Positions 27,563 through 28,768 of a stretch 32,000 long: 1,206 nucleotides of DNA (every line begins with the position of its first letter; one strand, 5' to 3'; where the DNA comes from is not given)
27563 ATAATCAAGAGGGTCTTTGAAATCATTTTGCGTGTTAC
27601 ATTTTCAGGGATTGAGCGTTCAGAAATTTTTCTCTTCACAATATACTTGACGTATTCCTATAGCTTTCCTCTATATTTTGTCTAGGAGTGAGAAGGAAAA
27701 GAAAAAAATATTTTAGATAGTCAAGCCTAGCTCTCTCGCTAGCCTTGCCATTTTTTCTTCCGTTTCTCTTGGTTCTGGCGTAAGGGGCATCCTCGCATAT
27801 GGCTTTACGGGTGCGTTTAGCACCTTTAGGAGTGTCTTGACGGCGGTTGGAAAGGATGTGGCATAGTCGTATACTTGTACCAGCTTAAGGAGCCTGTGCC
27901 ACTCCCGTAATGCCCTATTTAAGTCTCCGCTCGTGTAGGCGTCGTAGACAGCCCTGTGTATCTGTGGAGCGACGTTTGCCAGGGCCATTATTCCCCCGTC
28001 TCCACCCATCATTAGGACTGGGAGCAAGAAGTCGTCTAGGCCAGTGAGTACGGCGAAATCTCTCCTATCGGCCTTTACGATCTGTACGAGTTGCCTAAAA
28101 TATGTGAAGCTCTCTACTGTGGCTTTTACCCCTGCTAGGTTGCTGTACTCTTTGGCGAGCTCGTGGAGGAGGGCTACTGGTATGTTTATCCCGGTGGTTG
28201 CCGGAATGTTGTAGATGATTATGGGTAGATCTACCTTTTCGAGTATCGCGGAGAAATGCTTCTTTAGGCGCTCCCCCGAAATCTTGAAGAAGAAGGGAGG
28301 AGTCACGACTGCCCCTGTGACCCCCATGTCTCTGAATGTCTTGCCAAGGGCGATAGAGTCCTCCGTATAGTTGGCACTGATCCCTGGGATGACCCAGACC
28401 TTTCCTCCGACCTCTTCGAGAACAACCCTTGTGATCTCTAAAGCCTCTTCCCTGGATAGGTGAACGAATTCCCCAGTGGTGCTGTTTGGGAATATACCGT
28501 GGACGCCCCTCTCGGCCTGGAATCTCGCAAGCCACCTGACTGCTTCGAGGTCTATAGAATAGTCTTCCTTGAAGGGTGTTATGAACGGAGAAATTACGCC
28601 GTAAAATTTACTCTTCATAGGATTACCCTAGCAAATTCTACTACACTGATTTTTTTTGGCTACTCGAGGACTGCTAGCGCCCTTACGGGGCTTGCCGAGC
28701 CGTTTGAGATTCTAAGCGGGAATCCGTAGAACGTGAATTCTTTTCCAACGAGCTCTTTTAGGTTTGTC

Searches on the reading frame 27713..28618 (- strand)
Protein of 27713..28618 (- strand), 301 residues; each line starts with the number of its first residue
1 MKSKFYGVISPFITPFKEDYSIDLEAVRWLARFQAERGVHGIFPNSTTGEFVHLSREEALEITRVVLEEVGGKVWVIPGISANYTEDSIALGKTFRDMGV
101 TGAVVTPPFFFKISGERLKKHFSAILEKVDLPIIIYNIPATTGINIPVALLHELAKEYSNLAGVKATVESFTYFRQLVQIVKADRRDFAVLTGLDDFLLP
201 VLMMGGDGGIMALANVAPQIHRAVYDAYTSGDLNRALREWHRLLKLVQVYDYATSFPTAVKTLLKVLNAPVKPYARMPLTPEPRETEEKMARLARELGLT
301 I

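Call 89: search_protein_families(library=pfam, proteins=[window:27713-28618:-], max_evalue=0.0001)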
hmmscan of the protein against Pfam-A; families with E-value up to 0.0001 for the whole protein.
window:27713-28618:- (301 aa): 1 family
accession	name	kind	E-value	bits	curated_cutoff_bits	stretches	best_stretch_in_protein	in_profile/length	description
PF00701.28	DHDPS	-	6.9e-69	232.2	22.1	1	4-294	1-286/289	Dihydrodipicolinate synthetase family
